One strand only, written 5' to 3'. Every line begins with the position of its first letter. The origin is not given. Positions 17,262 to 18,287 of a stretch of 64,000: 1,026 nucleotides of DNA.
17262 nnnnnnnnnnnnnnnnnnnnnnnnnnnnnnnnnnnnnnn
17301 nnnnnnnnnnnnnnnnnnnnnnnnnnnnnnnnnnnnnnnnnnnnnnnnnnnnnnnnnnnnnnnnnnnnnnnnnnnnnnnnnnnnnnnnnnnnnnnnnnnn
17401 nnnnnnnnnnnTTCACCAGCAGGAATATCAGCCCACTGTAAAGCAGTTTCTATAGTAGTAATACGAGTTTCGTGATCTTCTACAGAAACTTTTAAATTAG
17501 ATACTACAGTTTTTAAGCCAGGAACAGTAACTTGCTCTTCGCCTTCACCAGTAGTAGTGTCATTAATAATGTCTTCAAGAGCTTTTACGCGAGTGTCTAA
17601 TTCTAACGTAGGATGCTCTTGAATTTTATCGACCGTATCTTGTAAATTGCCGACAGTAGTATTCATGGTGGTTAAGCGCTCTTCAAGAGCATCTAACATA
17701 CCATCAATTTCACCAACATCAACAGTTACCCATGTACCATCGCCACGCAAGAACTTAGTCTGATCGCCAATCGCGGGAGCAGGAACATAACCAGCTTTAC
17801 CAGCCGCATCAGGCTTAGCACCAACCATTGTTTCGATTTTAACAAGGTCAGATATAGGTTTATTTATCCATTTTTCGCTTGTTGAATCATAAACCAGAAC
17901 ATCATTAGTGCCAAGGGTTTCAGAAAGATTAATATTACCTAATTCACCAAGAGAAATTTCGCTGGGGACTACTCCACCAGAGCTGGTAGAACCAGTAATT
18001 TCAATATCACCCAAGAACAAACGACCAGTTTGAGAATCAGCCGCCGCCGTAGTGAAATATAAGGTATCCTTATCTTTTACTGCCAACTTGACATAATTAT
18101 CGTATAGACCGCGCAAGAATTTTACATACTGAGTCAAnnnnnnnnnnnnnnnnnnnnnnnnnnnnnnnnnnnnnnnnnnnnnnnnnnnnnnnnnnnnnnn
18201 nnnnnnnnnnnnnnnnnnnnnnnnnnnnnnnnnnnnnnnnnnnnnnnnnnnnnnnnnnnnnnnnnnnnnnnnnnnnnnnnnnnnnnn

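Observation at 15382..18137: Two TAG-free, higher-GC tail-fibre genes sharing a conserved N-terminal anchor motif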

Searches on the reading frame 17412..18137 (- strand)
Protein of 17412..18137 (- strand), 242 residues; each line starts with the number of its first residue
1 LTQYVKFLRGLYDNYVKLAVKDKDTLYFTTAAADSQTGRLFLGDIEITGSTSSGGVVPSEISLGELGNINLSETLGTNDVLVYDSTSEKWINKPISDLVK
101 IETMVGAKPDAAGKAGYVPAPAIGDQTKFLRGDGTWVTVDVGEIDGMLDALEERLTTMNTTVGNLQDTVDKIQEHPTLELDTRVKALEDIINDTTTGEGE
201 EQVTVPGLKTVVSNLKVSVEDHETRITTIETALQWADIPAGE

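Call 5: search_protein_families(library=pfam, proteins=[window:17412-18137:-], max_evalue=1)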
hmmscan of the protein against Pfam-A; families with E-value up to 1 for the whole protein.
window:17412-18137:- (242 aa): 10 families
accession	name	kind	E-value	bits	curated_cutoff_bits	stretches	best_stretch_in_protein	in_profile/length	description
PF23991.1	DUF7310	-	1.7e-05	25.6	40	1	180-234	1-54/83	Coiled-coil region of unknown function (DUF7310)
PF05531.17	NPV_P10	-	0.0064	17.4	29.8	1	140-170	36-66/75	Nucleopolyhedrovirus P10 protein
PF04513.17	Baculo_PEP_C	-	0.017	15.6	38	1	142-233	34-115/140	Baculovirus polyhedron envelope protein, PEP, C terminus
PF10779.14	XhlA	-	0.033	14.8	34.7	1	151-192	2-42/67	Haemolysin XhlA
PF05377.16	FlaC_arch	-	0.039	14.8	27.8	1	142-174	3-35/55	Flagella accessory protein C (FlaC)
PF16331.10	TolA_bind_tri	-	0.061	13.9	30.1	1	180-230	2-52/76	TolA binding protein trimerisation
PF16532.11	Phage_tail_NK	-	0.061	13.4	27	1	205-232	5-32/175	Sf6-type phage tail needle knob or tip of some Caudovirales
PF08702.15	Fib_alpha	-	0.21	12.2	29.9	1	147-227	22-105/143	Fibrinogen alpha/beta chain family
PF08954.16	Trimer_CC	-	0.21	11.7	27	1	151-174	24-47/52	Trimerisation motif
PF04102.17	SlyX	-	0.3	12.2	30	0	148-200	5-56/67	SlyX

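Call 6: search_protein_families(library=phrogs, proteins=[window:17412-18137:-], max_evalue=0.1)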
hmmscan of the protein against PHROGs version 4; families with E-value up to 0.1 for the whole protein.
window:17412-18137:- (242 aa): 10 families
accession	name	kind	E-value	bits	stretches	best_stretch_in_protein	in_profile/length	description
phrog_4302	-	unknown function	5.4e-07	29.7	1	100-138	214-252/499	-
phrog_5225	-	unknown function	4.4e-05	24.8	1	137-188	19-63/92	-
phrog_5553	-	unknown function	0.00073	20.8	0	179-231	11-63/114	-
phrog_1056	-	tail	0.0041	16.9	1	126-222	333-432/582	fibritin neck whisker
phrog_6136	-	unknown function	0.0044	18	0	179-233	38-71/120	-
phrog_29248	-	unknown function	0.0097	17.3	0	204-234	31-61/72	-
phrog_1193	-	other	0.018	16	0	212-231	15-34/76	hemolysin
phrog_6376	-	unknown function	0.043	14.5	0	133-190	36-93/229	-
phrog_9414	-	unknown function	0.068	14.2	0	143-171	41-69/71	-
phrog_11953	-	DNA, RNA and nucleotide metabolism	0.073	13.8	0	139-231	7-99/154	exonuclease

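Call 14: find_homologous_proteins(query=window:17412-18137:-)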
Query window:17412-18137:- (242 aa): 311 proteins with E <= 0.001 among 1070 candidates; the best 120 are listed.
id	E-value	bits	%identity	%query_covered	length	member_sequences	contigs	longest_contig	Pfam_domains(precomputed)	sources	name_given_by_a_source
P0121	4.3e-87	310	63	100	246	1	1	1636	-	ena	-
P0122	3.1e-79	284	98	57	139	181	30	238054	PF23991.2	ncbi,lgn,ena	-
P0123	5.9e-75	270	93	57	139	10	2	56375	PF23991.2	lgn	-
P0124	1.1e-73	266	91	57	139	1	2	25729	PF23991.2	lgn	-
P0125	3.3e-73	264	90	57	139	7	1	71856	PF23991.2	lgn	-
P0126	1.2e-70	256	88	57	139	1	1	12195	PF23991.2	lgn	-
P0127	8.3e-70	253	88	57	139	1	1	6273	PF23991.2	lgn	-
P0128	2.1e-54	203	48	97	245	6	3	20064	-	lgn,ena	-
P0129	1.8e-32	131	43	73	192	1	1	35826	PF24243.2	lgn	-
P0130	1.0e-31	128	52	58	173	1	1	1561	-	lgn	-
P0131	9.9e-31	125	37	89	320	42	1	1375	-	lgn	-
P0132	1.5e-30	125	36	98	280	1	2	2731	-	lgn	-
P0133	2.5e-30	124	37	90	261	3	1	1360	-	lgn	-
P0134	3.1e-30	124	36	97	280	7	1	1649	-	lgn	-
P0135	5.1e-30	123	36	98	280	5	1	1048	-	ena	-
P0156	1.3e-28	118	43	72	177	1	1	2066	PF24243.2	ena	-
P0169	1.2e-27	115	36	91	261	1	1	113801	PF24243.2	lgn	-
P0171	2.0e-27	114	43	77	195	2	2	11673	PF24243.2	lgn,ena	-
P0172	2.2e-27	114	49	57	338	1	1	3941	PF24243.2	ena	-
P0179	1.6e-26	111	40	77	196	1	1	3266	PF24243.2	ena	-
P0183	4.6e-26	110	42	73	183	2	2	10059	PF24243.2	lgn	-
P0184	4.7e-26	110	40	72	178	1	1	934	PF24243.2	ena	-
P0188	1.2e-25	109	47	58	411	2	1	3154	PF24243.2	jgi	jgi:hypothetical protein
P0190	1.4e-25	108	43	69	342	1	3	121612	PF24243.2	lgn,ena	-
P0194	4.7e-25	107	40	69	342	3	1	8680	PF24243.2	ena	-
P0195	6.1e-25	106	38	73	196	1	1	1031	PF24243.2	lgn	-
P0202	1.4e-24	105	32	98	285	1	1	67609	PF07921.18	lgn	-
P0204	1.8e-24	105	48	58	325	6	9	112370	PF24243.2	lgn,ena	-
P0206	2.3e-24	104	32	99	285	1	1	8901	PF07921.18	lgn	-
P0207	2.3e-24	104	48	58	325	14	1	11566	PF24243.2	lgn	-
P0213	4.6e-24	103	44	57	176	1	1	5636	PF24243.2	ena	-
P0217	7.0e-24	103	32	99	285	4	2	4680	PF07921.18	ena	-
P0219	7.4e-24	103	32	98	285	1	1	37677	PF07921.18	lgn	-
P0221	8.8e-24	102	46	59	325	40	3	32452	PF24243.2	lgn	-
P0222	9.0e-24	102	39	71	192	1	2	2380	PF24243.2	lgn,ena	-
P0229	1.6e-23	102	37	73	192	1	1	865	PF24243.2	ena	-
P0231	2.1e-23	101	41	67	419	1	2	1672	PF24243.2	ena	-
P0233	3.0e-23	101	34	93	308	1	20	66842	PF24243.2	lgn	-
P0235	3.4e-23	101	34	93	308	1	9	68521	PF24243.2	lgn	-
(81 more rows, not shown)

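Call 45: search_solved_structures(query=A2, max_evalue=1, show_alignments=3)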
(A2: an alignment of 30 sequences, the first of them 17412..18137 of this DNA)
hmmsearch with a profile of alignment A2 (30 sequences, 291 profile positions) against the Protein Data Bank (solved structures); distinct sequences matched with E-value up to 1: 46.
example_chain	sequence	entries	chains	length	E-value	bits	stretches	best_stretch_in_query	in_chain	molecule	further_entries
8qox_B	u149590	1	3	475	0.0015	21.5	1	169-275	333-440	Conserved membrane protein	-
2pms_C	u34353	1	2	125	0.0089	19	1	146-257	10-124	PNEUMOCOCCAL SURFACE PROTEIN A (PSPA)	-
6zff_A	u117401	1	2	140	0.023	17.6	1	176-271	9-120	DNA double-strand break repair Rad50 ATPase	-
9d93_La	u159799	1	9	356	0.023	17.6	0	179-235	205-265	Tail collar fibers, gp4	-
3s3z_A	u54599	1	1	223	0.037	17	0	209-281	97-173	Tandem Cyanovirin-N Dimer CVN2L10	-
2yny_A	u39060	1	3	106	0.053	16.4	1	194-276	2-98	GENERAL CONTROL PROTEIN GCN4, PUTATIVE INNER MEMBRANE PROTEIN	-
4zry_B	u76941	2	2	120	0.061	16.2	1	192-263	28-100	Keratin, type II cytoskeletal 1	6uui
5zhy_A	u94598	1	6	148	0.061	16.2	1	184-277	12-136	Spike glycoprotein, Spike glycoprotein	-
2jaa_A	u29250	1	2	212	0.065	16.1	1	165-274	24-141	INVASIN IPAD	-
4d3e_D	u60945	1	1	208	0.066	16.1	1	165-274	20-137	INVASIN IPAD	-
5xg2_A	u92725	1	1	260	0.068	16.1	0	169-278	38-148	Chromosome partition protein Smc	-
3s3y_A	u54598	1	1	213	0.072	16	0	204-280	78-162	TANDEM CYANOVIRIN-N DIMER CVN2L0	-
8v7s_A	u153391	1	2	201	0.072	16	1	165-274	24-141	Invasin IpaD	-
8v5c_A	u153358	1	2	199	0.075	15.9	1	165-274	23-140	Invasin IpaD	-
2yo2_A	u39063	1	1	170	0.075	15.9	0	194-281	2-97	GENERAL CONTROL PROTEIN GCN4, PUTATIVE INNER MEMBRANE PROTEIN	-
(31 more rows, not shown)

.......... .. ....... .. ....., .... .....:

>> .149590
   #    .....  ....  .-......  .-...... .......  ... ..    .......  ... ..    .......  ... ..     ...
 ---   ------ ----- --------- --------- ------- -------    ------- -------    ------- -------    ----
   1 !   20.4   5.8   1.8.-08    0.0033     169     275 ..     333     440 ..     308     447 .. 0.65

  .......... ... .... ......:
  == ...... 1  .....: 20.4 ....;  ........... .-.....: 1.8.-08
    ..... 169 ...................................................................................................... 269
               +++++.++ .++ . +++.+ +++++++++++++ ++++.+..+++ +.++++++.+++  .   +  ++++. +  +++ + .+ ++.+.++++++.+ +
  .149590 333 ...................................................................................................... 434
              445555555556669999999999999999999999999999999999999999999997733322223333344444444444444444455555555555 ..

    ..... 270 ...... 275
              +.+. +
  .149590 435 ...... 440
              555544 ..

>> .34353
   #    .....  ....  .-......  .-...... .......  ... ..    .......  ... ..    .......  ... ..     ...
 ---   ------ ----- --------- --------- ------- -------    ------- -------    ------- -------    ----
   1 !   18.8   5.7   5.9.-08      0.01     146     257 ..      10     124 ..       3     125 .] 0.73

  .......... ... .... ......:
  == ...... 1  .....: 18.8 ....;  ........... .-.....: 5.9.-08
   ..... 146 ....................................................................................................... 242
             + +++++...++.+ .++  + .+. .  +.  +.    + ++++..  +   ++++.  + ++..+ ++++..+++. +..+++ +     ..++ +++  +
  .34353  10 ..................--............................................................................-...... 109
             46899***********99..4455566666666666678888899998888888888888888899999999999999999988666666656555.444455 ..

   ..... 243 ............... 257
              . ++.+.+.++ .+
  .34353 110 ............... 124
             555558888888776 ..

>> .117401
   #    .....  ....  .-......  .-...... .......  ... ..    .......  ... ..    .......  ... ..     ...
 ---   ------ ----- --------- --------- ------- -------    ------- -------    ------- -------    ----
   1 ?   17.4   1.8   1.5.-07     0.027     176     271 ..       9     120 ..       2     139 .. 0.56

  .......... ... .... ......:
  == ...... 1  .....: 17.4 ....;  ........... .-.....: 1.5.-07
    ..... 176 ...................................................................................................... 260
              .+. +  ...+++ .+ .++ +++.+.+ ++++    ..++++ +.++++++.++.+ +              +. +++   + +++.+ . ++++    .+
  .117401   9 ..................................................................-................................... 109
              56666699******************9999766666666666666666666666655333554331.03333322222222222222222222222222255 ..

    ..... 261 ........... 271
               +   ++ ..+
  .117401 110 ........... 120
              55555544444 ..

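Call 47: search_protein_families(library=pfam, alignment_id=A2, max_evalue=0.01)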
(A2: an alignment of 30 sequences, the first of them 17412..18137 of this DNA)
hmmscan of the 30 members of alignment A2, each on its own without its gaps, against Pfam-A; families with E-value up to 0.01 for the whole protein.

A. member 1, window:17412-18137:- (242 aa): 2 families
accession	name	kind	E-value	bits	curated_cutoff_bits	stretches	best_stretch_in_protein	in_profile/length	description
PF23991.1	DUF7310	-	1.7e-05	25.6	40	0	180-234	1-54/83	Coiled-coil region of unknown function (DUF7310)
PF05531.17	NPV_P10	-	0.0064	17.4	29.8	0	140-170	36-66/75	Nucleopolyhedrovirus P10 protein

B. families by the number of members that match (of 30 scanned): 15 families
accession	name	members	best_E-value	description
PF24243.1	Phage_tail_C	20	2.1e-07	Phage tail tip domain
PF23991.1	DUF7310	4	1.7e-05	Coiled-coil region of unknown function (DUF7310)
PF05531.17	NPV_P10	3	0.0019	Nucleopolyhedrovirus P10 protein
PF07921.17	Fibritin_C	2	2.3e-05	Fibritin C-terminal region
PF10046.14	BLOC1_2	2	0.00012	Biogenesis of lysosome-related organelles complex-1 subunit 2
PF04513.17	Baculo_PEP_C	2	0.00029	Baculovirus polyhedron envelope protein, PEP, C terminus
PF18454.7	Mtd_N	1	1.2e-09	Major tropism determinant N-terminal domain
PF00435.27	Spectrin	1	0.0018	Spectrin repeat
PF08702.15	Fib_alpha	1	0.002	Fibrinogen alpha/beta chain family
PF12329.13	TMF_DNA_bd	1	0.0043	TATA element modulatory factor 1 DNA binding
PF10425.15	SdrG_C_C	1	0.0047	C-terminus of bacterial fibrinogen-binding adhesin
PF04012.17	PspA_IM30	1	0.0057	PspA/IM30 family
PF03177.20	Nucleoporin_C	1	0.0076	Non-repetitive/WGA-negative nucleoporin C-terminal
PF09177.16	STX6_10_61_N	1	0.0094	Syntaxin 6/10/61, N-terminal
PF16526.10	CLZ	1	0.0097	C-terminal leucine zipper domain of cyclic nucleotide-gated channels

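Call 52: search_dna_similar(query=window:17412-18137:-, collection=phages, mode=protein, max_rows=25, max_evalue=0.001)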
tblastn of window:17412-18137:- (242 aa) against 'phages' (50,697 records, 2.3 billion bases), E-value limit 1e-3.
Records with a match: 5; places in all: 6; records where one place covers at least 80% of the query: 0.
Best place of each record, by identity: 60-80% 1; <60% 4.
By first word of the organism name: Pseudomonas 3; Sinorhizobium 1; Bacteriophage 1.
By host as written in the record: Sinohrizobium meliloti NRRL L-50 1; Pseudomonas protegens ERG2 1; Pseudomonas putida KT2440 and Paw85 1; Pseudomonas syringae 7C 1; - 1.
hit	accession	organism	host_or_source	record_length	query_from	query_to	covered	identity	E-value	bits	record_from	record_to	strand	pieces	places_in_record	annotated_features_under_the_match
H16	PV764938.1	Sinorhizobium phage Phosso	Sinohrizobium meliloti NRRL L-50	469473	80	149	29%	41.4%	8e-6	52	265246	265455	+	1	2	minor tail protein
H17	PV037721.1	Pseudomonas phage Bitten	Pseudomonas protegens ERG2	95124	104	162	24%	44.4%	6e-4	47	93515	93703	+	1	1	tail fiber protein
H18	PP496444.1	Pseudomonas phage vB_PpuM-Peetri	Pseudomonas putida KT2440 and Paw85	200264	98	157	25%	43.5%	8e-4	46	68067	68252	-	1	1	minor tail protein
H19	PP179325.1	Pseudomonas phage Touem01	Pseudomonas syringae 7C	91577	104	152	20%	49.0%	9e-4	46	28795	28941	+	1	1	hypothetical protein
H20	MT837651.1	Bacteriophage sp.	human fecal samples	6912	104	138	14%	65.7%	2e-5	51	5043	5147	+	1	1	record has no annotation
